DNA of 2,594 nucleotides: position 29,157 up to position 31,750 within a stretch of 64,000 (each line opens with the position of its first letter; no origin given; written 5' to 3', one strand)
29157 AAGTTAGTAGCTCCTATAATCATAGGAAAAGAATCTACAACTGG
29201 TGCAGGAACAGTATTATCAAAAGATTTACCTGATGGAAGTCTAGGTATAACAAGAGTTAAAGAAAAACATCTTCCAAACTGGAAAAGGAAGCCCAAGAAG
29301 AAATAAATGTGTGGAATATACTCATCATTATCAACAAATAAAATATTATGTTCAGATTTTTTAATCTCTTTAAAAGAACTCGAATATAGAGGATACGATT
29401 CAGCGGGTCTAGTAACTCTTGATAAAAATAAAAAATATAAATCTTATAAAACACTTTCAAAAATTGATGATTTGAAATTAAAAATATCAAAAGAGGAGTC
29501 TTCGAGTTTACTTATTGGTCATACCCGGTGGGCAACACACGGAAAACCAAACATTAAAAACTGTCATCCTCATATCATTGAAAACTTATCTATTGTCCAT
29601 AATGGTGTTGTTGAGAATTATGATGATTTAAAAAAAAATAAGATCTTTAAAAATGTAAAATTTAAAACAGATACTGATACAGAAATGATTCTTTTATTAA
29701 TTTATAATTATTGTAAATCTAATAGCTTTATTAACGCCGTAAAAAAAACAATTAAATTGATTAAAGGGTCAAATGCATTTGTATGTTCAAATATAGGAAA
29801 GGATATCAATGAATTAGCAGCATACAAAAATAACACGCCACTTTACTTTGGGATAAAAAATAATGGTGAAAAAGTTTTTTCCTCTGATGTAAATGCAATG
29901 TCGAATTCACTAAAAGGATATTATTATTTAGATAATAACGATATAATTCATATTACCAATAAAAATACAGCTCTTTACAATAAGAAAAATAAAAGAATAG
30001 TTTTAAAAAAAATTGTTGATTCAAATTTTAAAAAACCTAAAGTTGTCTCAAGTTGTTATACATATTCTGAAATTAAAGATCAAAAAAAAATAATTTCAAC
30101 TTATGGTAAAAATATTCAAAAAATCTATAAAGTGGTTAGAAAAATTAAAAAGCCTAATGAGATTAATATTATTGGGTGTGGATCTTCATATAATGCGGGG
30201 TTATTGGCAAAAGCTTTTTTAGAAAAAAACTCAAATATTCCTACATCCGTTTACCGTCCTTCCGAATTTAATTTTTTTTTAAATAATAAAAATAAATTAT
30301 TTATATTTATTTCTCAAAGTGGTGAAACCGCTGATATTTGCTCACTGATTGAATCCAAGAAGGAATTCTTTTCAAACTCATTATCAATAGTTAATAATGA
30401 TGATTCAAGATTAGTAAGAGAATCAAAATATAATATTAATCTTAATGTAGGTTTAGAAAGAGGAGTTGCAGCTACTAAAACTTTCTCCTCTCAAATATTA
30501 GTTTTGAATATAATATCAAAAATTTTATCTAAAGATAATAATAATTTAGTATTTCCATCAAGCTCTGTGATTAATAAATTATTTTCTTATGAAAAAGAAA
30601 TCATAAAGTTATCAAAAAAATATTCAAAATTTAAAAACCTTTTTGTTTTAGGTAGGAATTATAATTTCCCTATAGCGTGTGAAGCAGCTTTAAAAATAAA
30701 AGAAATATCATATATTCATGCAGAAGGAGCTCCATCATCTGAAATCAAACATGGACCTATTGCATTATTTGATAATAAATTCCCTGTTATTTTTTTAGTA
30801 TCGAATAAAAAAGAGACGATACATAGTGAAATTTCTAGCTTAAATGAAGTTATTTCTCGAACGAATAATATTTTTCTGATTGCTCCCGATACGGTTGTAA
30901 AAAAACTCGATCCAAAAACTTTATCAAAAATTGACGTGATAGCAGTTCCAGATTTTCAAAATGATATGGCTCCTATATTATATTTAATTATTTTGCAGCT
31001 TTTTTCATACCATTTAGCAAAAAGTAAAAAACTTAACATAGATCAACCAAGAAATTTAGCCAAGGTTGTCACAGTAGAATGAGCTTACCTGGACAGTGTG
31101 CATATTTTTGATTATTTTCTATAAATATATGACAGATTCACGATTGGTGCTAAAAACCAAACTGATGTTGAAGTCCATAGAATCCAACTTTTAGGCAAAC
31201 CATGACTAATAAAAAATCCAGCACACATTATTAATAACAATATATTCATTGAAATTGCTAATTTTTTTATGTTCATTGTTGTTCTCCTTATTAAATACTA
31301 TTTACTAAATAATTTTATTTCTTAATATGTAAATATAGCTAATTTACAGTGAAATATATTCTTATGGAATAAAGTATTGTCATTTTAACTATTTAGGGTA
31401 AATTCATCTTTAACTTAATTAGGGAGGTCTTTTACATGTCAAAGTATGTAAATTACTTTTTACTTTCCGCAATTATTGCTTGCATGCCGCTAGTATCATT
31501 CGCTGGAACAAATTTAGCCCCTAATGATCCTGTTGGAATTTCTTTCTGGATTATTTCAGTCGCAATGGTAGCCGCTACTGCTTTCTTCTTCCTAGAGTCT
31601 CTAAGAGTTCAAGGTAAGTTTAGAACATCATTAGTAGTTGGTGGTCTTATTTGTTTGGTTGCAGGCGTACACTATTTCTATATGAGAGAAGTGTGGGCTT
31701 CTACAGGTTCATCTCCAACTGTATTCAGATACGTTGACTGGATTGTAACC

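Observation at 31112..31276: Unannotated 54-aa two-TM ORF with a near-consensus SD directly upstream of the proteorhodopsin gene (opposite strand)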

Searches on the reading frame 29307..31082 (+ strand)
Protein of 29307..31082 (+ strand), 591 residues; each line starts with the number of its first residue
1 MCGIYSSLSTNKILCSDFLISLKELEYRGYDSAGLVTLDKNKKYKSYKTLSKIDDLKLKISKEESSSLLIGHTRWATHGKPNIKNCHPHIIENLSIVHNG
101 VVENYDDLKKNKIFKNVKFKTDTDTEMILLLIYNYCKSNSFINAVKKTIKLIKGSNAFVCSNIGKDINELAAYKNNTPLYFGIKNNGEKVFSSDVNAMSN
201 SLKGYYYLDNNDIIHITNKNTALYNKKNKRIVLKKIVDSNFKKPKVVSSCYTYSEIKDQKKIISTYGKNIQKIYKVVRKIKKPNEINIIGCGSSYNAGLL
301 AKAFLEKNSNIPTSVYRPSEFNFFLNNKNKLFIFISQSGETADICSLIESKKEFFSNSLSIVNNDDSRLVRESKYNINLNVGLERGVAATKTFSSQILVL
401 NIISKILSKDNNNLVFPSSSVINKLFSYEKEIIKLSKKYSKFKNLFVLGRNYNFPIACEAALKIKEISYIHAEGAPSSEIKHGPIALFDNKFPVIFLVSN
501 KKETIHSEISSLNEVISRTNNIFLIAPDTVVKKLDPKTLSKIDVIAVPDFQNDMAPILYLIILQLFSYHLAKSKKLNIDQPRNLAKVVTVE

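Call 7: search_protein_families(library=pfam, proteins=[window:29307-31082:+], max_evalue=1)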
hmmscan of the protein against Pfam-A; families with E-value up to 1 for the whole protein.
window:29307-31082:+ (591 aa): 5 families
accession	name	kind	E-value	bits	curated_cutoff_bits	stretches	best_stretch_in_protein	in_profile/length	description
PF01380.27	SIS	-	1e-31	109.9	25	2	280-401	2-126/131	SIS domain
PF13522.11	GATase_6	-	2.7e-14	53.7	27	1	66-193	10-129/130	Glutamine amidotransferase domain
PF13537.11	GATase_7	-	9.7e-10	39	25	1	92-198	22-121/123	Glutamine amidotransferase domain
PF13230.11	GATase_4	-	5.4e-05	22.7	23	1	65-138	70-143/272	Glutamine amidotransferases class-II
PF12481.13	DUF3700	-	0.0063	16.4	27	1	90-201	73-179/228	Aluminium induced protein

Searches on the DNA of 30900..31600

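Call 4: search_rna_families(source=window, start=30900, end=31600, threshold=evalue, max_evalue=10)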
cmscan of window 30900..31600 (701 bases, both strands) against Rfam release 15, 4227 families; matches with E-value up to 10: 3.
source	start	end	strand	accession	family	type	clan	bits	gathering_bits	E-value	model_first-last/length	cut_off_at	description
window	30990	31052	-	RF01183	SNORD19B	Gene; snRNA; snoRNA; CD-box;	CL00048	17.5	50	8.2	1-84/84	no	Small nucleolar RNA SNORD19B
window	31086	31144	-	RF00849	mir-60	Gene; miRNA;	-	15.9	67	4.1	1-72/72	no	mir-60 microRNA precursor family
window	31377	31412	-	RF00571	SNORD65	Gene; snRNA; snoRNA; CD-box;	CL00057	15.1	41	1.9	1-73/73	no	Small nucleolar RNA SNORD65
